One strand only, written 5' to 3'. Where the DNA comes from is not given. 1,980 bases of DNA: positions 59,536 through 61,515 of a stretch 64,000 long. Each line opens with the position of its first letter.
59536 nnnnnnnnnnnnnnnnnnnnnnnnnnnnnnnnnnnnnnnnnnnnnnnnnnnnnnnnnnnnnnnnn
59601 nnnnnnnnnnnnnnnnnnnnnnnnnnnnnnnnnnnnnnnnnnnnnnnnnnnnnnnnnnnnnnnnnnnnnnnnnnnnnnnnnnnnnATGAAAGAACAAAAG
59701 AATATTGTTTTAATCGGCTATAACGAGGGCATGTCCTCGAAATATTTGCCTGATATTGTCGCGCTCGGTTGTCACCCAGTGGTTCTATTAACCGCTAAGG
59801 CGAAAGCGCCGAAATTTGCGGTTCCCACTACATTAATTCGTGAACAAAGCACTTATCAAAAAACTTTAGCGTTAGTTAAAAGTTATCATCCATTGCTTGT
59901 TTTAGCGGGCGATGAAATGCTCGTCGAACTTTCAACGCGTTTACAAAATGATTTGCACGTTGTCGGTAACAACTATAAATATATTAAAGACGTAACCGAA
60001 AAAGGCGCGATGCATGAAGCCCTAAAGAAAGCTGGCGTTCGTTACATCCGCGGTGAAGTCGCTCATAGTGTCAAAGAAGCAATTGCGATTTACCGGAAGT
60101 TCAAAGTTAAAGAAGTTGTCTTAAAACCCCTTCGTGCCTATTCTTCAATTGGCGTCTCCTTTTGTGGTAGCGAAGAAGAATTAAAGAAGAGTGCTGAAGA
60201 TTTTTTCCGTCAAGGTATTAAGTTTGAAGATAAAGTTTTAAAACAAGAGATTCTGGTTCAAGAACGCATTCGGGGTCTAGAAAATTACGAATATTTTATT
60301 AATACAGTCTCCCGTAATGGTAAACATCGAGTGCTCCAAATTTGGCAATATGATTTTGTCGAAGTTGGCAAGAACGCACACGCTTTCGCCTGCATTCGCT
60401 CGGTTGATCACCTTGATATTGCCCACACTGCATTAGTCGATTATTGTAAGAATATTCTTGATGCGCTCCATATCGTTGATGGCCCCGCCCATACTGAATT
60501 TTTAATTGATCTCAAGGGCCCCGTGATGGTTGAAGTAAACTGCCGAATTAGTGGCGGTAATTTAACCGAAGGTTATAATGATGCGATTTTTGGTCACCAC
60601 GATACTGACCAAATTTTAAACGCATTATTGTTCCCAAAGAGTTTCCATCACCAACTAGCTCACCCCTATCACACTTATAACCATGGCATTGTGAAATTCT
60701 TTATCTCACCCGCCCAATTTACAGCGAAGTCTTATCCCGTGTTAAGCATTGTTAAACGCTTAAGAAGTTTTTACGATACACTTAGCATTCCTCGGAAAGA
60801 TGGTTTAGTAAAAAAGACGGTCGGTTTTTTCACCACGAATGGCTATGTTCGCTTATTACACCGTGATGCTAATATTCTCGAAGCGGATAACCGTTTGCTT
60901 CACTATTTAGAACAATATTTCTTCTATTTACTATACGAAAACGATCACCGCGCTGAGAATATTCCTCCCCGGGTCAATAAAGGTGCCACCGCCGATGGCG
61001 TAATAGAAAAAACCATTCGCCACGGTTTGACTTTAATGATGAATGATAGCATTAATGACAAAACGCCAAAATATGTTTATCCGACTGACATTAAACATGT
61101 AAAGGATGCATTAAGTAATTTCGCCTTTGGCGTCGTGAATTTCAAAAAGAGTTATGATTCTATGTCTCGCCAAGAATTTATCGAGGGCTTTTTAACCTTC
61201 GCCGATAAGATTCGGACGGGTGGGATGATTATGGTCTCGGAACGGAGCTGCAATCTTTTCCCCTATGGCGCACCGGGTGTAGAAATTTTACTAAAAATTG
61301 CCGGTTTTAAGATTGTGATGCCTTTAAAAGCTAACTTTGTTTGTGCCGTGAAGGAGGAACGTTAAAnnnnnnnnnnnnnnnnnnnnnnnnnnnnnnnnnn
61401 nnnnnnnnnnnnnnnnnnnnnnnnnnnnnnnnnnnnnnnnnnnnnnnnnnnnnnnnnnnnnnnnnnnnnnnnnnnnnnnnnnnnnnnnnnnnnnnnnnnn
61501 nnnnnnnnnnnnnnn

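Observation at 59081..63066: Two tandem paralogous ATP-grasp ligase genes translationally coupled to ribosomal protein S4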

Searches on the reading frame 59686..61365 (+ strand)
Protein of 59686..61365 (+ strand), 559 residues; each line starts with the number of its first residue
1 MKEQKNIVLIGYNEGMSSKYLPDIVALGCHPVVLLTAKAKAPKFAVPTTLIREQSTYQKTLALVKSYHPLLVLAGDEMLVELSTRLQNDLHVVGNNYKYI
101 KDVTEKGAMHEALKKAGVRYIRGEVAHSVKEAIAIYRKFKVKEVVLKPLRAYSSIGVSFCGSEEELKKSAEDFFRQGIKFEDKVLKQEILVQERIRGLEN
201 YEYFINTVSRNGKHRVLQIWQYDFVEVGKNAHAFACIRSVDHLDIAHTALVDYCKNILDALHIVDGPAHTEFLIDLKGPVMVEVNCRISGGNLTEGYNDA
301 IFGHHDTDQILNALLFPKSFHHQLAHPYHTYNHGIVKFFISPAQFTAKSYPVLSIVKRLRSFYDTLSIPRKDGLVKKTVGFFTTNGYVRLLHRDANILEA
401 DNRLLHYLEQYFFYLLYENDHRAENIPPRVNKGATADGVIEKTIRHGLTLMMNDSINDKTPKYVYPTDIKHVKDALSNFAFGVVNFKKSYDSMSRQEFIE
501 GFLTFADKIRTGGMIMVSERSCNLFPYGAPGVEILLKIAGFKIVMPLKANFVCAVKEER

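Call 3: search_protein_families(library=pfam, proteins=[window:59686-61365:+], max_evalue=1)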
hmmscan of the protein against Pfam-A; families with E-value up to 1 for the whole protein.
window:59686-61365:+ (559 aa): 5 families
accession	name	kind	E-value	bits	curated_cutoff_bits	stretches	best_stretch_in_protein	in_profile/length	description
PF13535.11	ATP-grasp_4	-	5.3e-13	49.3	27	1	143-291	4-155/160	ATP-grasp domain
PF02655.19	ATP-grasp_3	-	0.00055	20.5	23.2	1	138-290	28-159/160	ATP-grasp domain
PF01071.24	GARS_A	-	0.0035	17.6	27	1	105-199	2-93/194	Phosphoribosylglycinamide synthetase, ATP-grasp (A) domain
PF08442.15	ATP-grasp_2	-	0.023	14.8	29.5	1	110-197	8-103/202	ATP-grasp domain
PF07478.18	Dala_Dala_lig_C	-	0.028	14.4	24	1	144-177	39-72/204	D-ala D-ala ligase C-terminus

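Call 4: search_protein_families(library=ncbifam, proteins=[window:59686-61365:+], max_evalue=1)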
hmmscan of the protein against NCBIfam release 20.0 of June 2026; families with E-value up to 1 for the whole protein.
window:59686-61365:+ (559 aa): 22 families
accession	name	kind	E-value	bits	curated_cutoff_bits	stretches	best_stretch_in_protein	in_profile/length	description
NF005543.0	PRK07206.1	subfamily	2.9e-58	197.5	302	1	22-414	19-413/416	hypothetical protein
NF041595.1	dap_A_syn_DdaF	equivalog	1.1e-21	77.1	840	1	59-351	68-356/424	dapdiamide A synthase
NF002563.0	PRK02186.1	subfamily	3.5e-17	61.9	625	1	72-293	74-282/890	argininosuccinate lyase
NF009402.0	PRK12767.1-1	equivalog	3.5e-06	26.1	218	1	52-318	57-302/329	carbamoyl phosphate synthase-like protein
TIGR00877.1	purD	equivalog_domain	5.7e-06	25.4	288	1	68-199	64-195/425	phosphoribosylamine--glycine ligase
TIGR01369.1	CPSaseII_lrg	equivalog_domain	1.4e-05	22.9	1027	1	89-206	111-220/1052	carbamoyl-phosphate synthase (glutamine-hydrolyzing) large subunit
NF003671.0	PRK05294.1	equivalog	3.5e-05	21.6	599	1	88-289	111-305/1058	carbamoyl-phosphate synthase large subunit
TIGR01205.1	D_ala_D_alaTIGR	subfamily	0.00059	18.9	245.65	1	106-191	107-192/318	D-alanine--D-alanine ligase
NF002688.0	PRK02471.1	equivalog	0.00087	17.7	425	1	96-205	480-582/756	bifunctional glutamate--cysteine ligase GshA/glutathione synthetase GshB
NF053745.1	AAntcapLigBacD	equivalog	0.0016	16.9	850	1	77-177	108-203/471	alanine--anticapsin ligase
TIGR00768.1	rimK_fam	subfamily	0.0018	17.7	143.4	1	93-177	75-158/276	RimK family alpha-L-glutamate ligase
NF002378.0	PRK01372.1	subfamily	0.0038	16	243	1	106-205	101-189/305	D-alanine--D-alanine ligase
NF011169.0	PRK14571.1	equivalog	0.0063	15.9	404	1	144-199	128-174/300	D-alanyl-alanine synthetase A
NF000092.1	D_ala_D_lac_Ao2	exception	0.0072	15.4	700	1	144-285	168-307/348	D-alanine--(R)-lactate ligase VanA-Ao2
NF002527.0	PRK01966.1-3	equivalog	0.014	14.6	310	1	106-176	119-191/332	D-alanine--D-alanine ligase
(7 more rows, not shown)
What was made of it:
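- The best NCBIfam matches are PRK07206 and the dapdiamide ligase DdaF, both below cutoff (calls 3, 4). RimK family models score 13-18 bits against a cutoff of 143 (call 4).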

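Call 8: find_homologous_proteins(query=window:59686-61362:+)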
Query window:59686-61362:+ (559 aa): 43 proteins with E <= 0.001 among 8000 candidates.
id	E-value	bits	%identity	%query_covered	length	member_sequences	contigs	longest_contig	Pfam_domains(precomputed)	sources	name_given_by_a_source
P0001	0.0e+0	1274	100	100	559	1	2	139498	PF13535.12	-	-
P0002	0.0e+0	1069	83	100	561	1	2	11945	PF13535.12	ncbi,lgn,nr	ncbi:MAG: ATP-grasp domain-containing protein [Bacilli bacterium]|nr:ATP-grasp domain-containing pro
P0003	1.7e-151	524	54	81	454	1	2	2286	PF13535.12,PF02786.23,PF02655.20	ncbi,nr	ncbi:MAG: ATP-grasp domain-containing protein, partial [Bacilli bacterium]|nr:ATP-grasp domain-conta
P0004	5.2e-150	519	47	97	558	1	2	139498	PF13535.12,PF02655.20,PF01071.25,PF07478.19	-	-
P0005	9.2e-150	518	47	100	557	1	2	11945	PF13535.12,PF08442.16,PF02655.20,PF01071.25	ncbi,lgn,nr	ncbi:MAG: ATP-grasp domain-containing protein [Bacilli bacterium]|nr:ATP-grasp domain-containing pro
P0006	6.3e-144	499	43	99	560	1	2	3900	PF13535.12,PF02655.20,PF01071.25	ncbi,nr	ncbi:MAG: ATP-grasp domain-containing protein [Bacilli bacterium]|nr:ATP-grasp domain-containing pro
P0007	6.2e-125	436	42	99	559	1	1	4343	PF13535.12,PF02655.20,PF01071.25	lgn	-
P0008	3.0e-120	421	40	99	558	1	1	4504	PF13535.12,PF02655.20,PF01071.25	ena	-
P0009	1.0e-119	419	40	96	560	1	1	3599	PF13535.12,PF02655.20,PF01071.25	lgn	-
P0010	3.0e-113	397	40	94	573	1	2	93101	PF13535.12,PF02786.23,PF02655.20,PF01071.25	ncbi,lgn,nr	ncbi:MAG: ATP-grasp domain-containing protein [Bacilli bacterium]|nr:ATP-grasp domain-containing pro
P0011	1.5e-111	392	40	97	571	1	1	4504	PF13535.12,PF02655.20,PF01071.25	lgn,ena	-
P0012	3.9e-95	338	36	90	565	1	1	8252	PF13535.12,PF02655.20,PF01071.25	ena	-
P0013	1.1e-93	333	36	98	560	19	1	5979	PF13535.12,PF02655.20,PF01071.25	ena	-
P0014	1.5e-93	332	36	98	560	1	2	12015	PF13535.12,PF02655.20,PF01071.25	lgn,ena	-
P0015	2.0e-93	332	36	98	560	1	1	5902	PF13535.12,PF02655.20,PF01071.25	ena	-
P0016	2.3e-93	332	36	98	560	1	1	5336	PF13535.12,PF02655.20,PF01071.25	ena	-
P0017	3.0e-93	331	36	98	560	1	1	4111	PF13535.12,PF02655.20,PF01071.25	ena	-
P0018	3.1e-93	331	36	98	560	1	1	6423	PF13535.12,PF02655.20,PF01071.25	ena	-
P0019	3.0e-92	328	36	98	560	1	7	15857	PF13535.12,PF02655.20,PF01071.25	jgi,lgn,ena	jgi:biotin carboxylase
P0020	1.1e-90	323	36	94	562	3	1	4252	PF13535.12,PF02655.20,PF01071.25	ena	-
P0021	4.5e-87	311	34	97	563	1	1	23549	PF13535.12,PF02655.20,PF01071.25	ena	-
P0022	1.3e-86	310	34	95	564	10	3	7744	PF13535.12,PF02655.20,PF01071.25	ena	-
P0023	3.7e-81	291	33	88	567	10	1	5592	PF13535.12,PF02655.20,PF01071.25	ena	-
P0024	1.6e-80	289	33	97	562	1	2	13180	PF13535.12,PF02655.20,PF01071.25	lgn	-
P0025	1.8e-79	286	34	97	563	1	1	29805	PF13535.12,PF02655.20,PF01071.25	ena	-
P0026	2.4e-79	286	33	89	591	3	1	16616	PF13535.12,PF02655.20,PF01071.25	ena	-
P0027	6.5e-79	284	31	98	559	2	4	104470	PF13535.12,PF02786.23,PF02655.20,PF01071.25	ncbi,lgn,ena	-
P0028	2.0e-77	279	32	99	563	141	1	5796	PF13535.12,PF02655.20,PF01071.25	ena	-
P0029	1.7e-76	276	31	95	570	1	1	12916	PF13535.12,PF02655.20,PF01071.25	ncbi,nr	ncbi:MAG: ATP-grasp domain-containing protein [Lachnospiraceae bacterium]|nr:ATP-grasp domain-contai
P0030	1.1e-71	260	32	90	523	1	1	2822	PF13535.12,PF02655.20,PF01071.25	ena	-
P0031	1.6e-70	256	30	99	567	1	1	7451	PF13535.12,PF02655.20,PF01071.25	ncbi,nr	ncbi:MAG: ATP-grasp domain-containing protein [Lachnospiraceae bacterium]|nr:ATP-grasp domain-contai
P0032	8.9e-59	218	33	74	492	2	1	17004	PF13535.12,PF02655.20,PF01071.25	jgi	-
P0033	3.9e-37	146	31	64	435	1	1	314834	PF13535.12,PF01071.25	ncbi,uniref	ncbi:ATP-grasp domain-containing protein [Streptomyces sp. NPDC002994]|uniref:ATP-grasp domain-conta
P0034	3.9e-36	143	30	65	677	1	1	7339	PF13847.13,PF13489.13,PF13535.12,PF02353.27,PF13649.13,PF01071.25,PF08241.19,PF08242.19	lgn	-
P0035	2.2e-32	131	30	63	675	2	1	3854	PF13847.13,PF13535.12,PF13649.13,PF08241.19,PF08242.19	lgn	-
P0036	1.7e-31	128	28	66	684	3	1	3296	PF13847.13,PF13535.12,PF02353.27,PF13649.13,PF13549.12,PF01071.25,PF08241.19,PF08242.19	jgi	-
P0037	1.1e-29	122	30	64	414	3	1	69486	PF13535.12,PF01071.25,PF18603.8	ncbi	-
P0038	1.5e-27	115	29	64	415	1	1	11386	PF13535.12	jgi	jgi:biotin carboxylase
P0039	8.5e-26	109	27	64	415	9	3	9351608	PF13535.12,PF01071.25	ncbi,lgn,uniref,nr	ncbi:ATP-grasp domain-containing protein [Streptomyces noursei]|uniref:ATP-grasp domain-containing p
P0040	1.3e-23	102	28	65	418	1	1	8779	PF13535.12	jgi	jgi:hypothetical protein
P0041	3.1e-22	97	29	59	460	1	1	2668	PF13535.12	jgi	jgi:biotin carboxylase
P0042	1.8e-18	85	26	62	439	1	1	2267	PF13535.12,PF02655.20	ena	-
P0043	1.8e-7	48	24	39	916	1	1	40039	PF13535.12,PF15632.12,PF02786.23,PF02655.20,PF01071.25,PF18603.8,PF00206.26,PF07478.19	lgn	-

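Call 10: find_encoding_contigs(protein=P0002, flank=6000, max_places=3)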
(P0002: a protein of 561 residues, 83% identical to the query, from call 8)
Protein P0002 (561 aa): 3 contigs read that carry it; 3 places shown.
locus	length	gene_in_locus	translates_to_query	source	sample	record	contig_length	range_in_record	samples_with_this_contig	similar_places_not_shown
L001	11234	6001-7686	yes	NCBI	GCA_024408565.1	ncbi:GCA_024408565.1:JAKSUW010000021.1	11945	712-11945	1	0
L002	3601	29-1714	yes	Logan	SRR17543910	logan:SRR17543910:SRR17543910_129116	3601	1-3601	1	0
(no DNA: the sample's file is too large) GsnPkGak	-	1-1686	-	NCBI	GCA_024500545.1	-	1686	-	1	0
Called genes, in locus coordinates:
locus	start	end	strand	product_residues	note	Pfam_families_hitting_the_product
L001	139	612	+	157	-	PF05198:IF3_N, PF00707:IF3_C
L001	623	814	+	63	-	PF01632:Ribosomal_L35p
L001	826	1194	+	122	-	PF00453:Ribosomal_L20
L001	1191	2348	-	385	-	PF22025:ThiI_fer, PF02926:THUMP, PF02568:ThiI, PF06508:QueC (faint)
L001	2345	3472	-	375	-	PF00155:Aminotran_1_2, PF00266:Aminotran_5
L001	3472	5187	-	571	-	PF06160:EzrA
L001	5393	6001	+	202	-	PF00163:Ribosomal_S4, PF01479:S4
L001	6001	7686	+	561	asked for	PF13535:ATP-grasp_4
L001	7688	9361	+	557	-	PF01071:GARS_A, PF02655:ATP-grasp_3 (weak), PF08442:ATP-grasp_2 (faint), PF13535:ATP-grasp_4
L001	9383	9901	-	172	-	PF00156:Pribosyltran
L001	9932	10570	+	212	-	PF01048:PNP_UDP_1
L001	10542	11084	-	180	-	PF02664:LuxS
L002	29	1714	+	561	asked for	PF13535:ATP-grasp_4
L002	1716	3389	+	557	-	PF01071:GARS_A, PF02655:ATP-grasp_3 (weak), PF08442:ATP-grasp_2 (faint), PF13535:ATP-grasp_4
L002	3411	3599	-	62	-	?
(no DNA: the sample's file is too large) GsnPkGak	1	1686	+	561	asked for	PF13535:ATP-grasp_4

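Call 11: find_encoding_contigs(protein=P0010, flank=6000, max_places=3)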
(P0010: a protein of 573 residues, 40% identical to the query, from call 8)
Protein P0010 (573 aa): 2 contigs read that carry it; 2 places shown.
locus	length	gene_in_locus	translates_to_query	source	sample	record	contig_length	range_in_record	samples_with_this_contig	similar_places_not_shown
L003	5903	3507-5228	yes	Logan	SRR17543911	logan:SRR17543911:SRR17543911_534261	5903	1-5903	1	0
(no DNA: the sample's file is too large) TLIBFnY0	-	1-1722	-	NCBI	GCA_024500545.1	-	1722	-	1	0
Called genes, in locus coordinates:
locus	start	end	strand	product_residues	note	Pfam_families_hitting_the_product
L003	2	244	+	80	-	?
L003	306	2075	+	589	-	PF03577:Peptidase_C69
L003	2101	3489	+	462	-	PF01554:MatE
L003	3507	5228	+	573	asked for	PF01071:GARS_A, PF02655:ATP-grasp_3, PF02786:CPSase_L_D2 (weak), PF13535:ATP-grasp_4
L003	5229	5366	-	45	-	-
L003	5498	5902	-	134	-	?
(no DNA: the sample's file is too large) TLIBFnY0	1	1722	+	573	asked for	PF01071:GARS_A, PF02655:ATP-grasp_3, PF02786:CPSase_L_D2 (weak), PF13535:ATP-grasp_4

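Call 12: find_encoding_contigs(protein=P0027, flank=6000, max_places=3)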
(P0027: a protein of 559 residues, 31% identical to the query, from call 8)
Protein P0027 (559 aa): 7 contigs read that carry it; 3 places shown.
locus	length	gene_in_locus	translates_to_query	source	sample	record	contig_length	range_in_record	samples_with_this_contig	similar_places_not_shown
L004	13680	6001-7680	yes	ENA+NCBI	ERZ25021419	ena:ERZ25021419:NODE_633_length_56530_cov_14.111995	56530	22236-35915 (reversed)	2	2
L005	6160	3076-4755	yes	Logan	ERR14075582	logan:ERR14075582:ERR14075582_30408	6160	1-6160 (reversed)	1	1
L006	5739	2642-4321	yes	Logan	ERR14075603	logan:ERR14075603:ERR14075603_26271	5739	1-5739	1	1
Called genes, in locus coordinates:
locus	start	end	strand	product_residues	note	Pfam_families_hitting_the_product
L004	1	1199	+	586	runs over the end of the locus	PF20434:BD-FAE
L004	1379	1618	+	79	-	-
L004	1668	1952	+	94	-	-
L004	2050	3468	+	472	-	PF01554:MatE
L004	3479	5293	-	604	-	PF00817:IMS, PF11799:IMS_C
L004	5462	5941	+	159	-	-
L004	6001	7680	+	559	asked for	PF01071:GARS_A, PF02655:ATP-grasp_3, PF02786:CPSase_L_D2 (faint), PF13535:ATP-grasp_4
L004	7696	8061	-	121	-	PF01042:Ribonuc_L-PSP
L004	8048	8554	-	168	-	PF13238:AAA_18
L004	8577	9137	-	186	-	-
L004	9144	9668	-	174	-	PF13302:Acetyltransf_3, PF13420:Acetyltransf_4 (weak), PF00583:Acetyltransf_1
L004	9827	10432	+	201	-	PF04199:Cyclase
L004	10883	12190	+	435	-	PF13481:AAA_25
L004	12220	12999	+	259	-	PF01381:HTH_3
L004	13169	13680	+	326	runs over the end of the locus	PF01381:HTH_3, PF12844:HTH_19, PF13560:HTH_31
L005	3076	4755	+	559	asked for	PF01071:GARS_A, PF02655:ATP-grasp_3, PF02786:CPSase_L_D2 (faint), PF13535:ATP-grasp_4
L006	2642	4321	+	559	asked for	PF01071:GARS_A, PF02655:ATP-grasp_3, PF02786:CPSase_L_D2 (faint), PF13535:ATP-grasp_4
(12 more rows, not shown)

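Call 15: find_related_loci(query=A1, collection=genome_contigs, flank=8000)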
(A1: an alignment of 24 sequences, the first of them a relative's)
Query A1 (559 aa) in genome_contigs; peptide patterns used: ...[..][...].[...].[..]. (x = any residue, [..] = any of these).
597 stretches matched a pattern (row limit reached: there are more); 279 encode a relative of the query (tblastn E <= 1e-3); the best 80 are kept; 78 distinct loci.
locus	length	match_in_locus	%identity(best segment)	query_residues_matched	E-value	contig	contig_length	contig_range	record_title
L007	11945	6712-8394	83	1-559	0e+0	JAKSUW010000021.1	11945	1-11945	MAG: Bacilli bacterium isolate Horse_feces343 MAG343_21, whole genome shotgun sequence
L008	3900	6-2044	43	3-558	2e-154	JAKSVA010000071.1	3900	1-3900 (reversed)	MAG: Bacilli bacterium isolate Horse_feces347 MAG347_71, whole genome shotgun sequence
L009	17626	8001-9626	35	14-546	9e-101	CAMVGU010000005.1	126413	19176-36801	MAG TPA_asm: uncultured Selenomonas sp. isolate SRR8387716_bin.17_metaWRAP_v1.3_MAG genome assembly, contig: ERZ14209542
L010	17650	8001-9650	36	4-549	1e-99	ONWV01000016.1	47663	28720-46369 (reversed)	uncultured Spirochaetaceae bacterium isolate RUG703 genome assembly, contig: scaffold_1746, whole genome shotgun sequenc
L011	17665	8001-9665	35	2-547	7e-98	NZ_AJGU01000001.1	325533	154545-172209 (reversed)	Treponema sp. JC4 contig00001, whole genome shotgun sequence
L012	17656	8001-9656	35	4-547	4e-97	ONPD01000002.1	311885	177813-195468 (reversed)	uncultured Treponema sp. isolate RUG517 genome assembly, contig: scaffold_5, whole genome shotgun sequence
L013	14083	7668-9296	33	5-547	3e-95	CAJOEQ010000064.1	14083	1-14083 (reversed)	uncultured Synergistales bacterium isolate Red_deer_3_mag_11 genome assembly, contig: scaffold_21968, whole genome shotg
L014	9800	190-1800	34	20-547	3e-95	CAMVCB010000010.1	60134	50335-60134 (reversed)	MAG TPA_asm: uncultured Treponema sp. isolate SRR8387715_bin.109_metaWRAP_v1.3_MAG genome assembly, contig: ERZ14209540.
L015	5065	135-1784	34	5-547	1e-94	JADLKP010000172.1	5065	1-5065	MAG: Methanobrevibacter sp. isolate Rep2_Bin008 NODE_2410_length_5065_cov_14.5852, whole genome shotgun sequence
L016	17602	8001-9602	33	20-546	2e-93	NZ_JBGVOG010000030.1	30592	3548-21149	MAG: Methanobrevibacter sp. isolate fecal_MAG_216 fecal_MAG_216_contig_0030, whole genome shotgun sequence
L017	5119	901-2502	35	20-547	3e-93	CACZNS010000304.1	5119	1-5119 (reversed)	MAG: uncultured Lachnospiraceae bacterium isolate RUG12780 genome assembly, contig: RUG12780_asm_304, whole genome shotg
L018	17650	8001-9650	35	5-547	1e-92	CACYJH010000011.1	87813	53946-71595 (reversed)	uncultured Methanobrevibacter sp. isolate RUG11990 genome assembly, contig: RUG11990_asm_11, whole genome shotgun sequen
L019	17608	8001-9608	33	18-546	5e-92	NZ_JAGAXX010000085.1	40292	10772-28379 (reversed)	MAG: Methanobrevibacter sp. isolate RGIG8874 Water_deer_Omasum-4__c184664, whole genome shotgun sequence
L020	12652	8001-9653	33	2-546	2e-91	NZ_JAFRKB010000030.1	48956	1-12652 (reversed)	MAG: Methanobrevibacter sp. isolate RGIG2541 Goat_Jejunum-5__c91186, whole genome shotgun sequence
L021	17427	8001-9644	35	4-546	2e-91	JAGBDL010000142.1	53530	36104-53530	MAG: Clostridia bacterium isolate RGIG9018 Water_deer_Rectum-4__c236740, whole genome shotgun sequence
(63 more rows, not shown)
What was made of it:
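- There are many copies per Methanobrevibacter genome (call 15).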

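Call 25: predict_structure(alignment_id=A1)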
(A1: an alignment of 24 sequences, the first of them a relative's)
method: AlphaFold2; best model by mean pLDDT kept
length: 559 residues; sequences in the alignment: 24
mean_pLDDT: 89.6   pTM: 0.87
mean pLDDT of the five models: 89.6, 89.5, 88.6, 88.5, 87.7
residues with pLDDT >= 90: 372; 70-90: 160; 50-70: 26; < 50: 1
segments of 3 or more residues with pLDDT < 50: none
pLDDT, mean of each block of 10 residues (from residue 1): 84 85 95 90 91 96 97 91 96 95 91 95 95 96 91 79 94 87 83 84 94 95 83 88 81 96 95 91 84 86 93 94 91 94 89 93 81 83 88 95 94 88 70 84 76 86 89 94 91 91 96 94 92 94 81 90
secondary structure, 60 per line:
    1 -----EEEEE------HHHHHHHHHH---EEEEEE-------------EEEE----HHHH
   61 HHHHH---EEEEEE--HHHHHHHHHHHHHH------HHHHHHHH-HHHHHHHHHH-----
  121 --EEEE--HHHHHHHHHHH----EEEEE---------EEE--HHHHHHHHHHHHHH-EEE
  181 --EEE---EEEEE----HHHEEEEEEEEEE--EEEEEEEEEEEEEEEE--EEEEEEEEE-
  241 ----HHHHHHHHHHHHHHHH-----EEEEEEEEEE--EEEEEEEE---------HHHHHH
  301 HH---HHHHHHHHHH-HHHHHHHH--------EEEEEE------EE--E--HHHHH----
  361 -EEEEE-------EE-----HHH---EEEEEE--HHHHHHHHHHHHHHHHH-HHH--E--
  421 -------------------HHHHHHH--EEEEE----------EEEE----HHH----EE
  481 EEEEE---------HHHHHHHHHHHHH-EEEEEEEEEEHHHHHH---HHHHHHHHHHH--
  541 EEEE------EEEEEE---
elements in order: E6-10 H17-26 E30-35 E49-52 H57-65 E69-74 H77-90 H97-104 H106-115 E123-126 H129-139 E144-148 E158-160 H163-176 E178-180 E183-185 E189-193 E201-210 E213-228 E231-239 H245-260 E266-275 E278-285 H295-302 H306-315 H317-324 E333-338 H352-356 E362-366 E387-392 H395-411 H440-446 E449-453 E464-467 E479-485 H495-507 E509-518 H519-524 H528-538 E541-544 E551-556
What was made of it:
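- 59686..61365 (+): ORF-A, 559 aa. It comprises a Lal-type ATP-grasp ligase (aa 1-~415, nt 59686-~60930) and a C-terminal degenerate methyltransferase-like domain (aa ~432-559, nt ~60979-61362). The start overlaps the rpsD stop (TAATG) and there is no Shine-Dalgarno sequence. The AF2 model has pLDDT 89.6 and pTM 0.87 (call 25).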
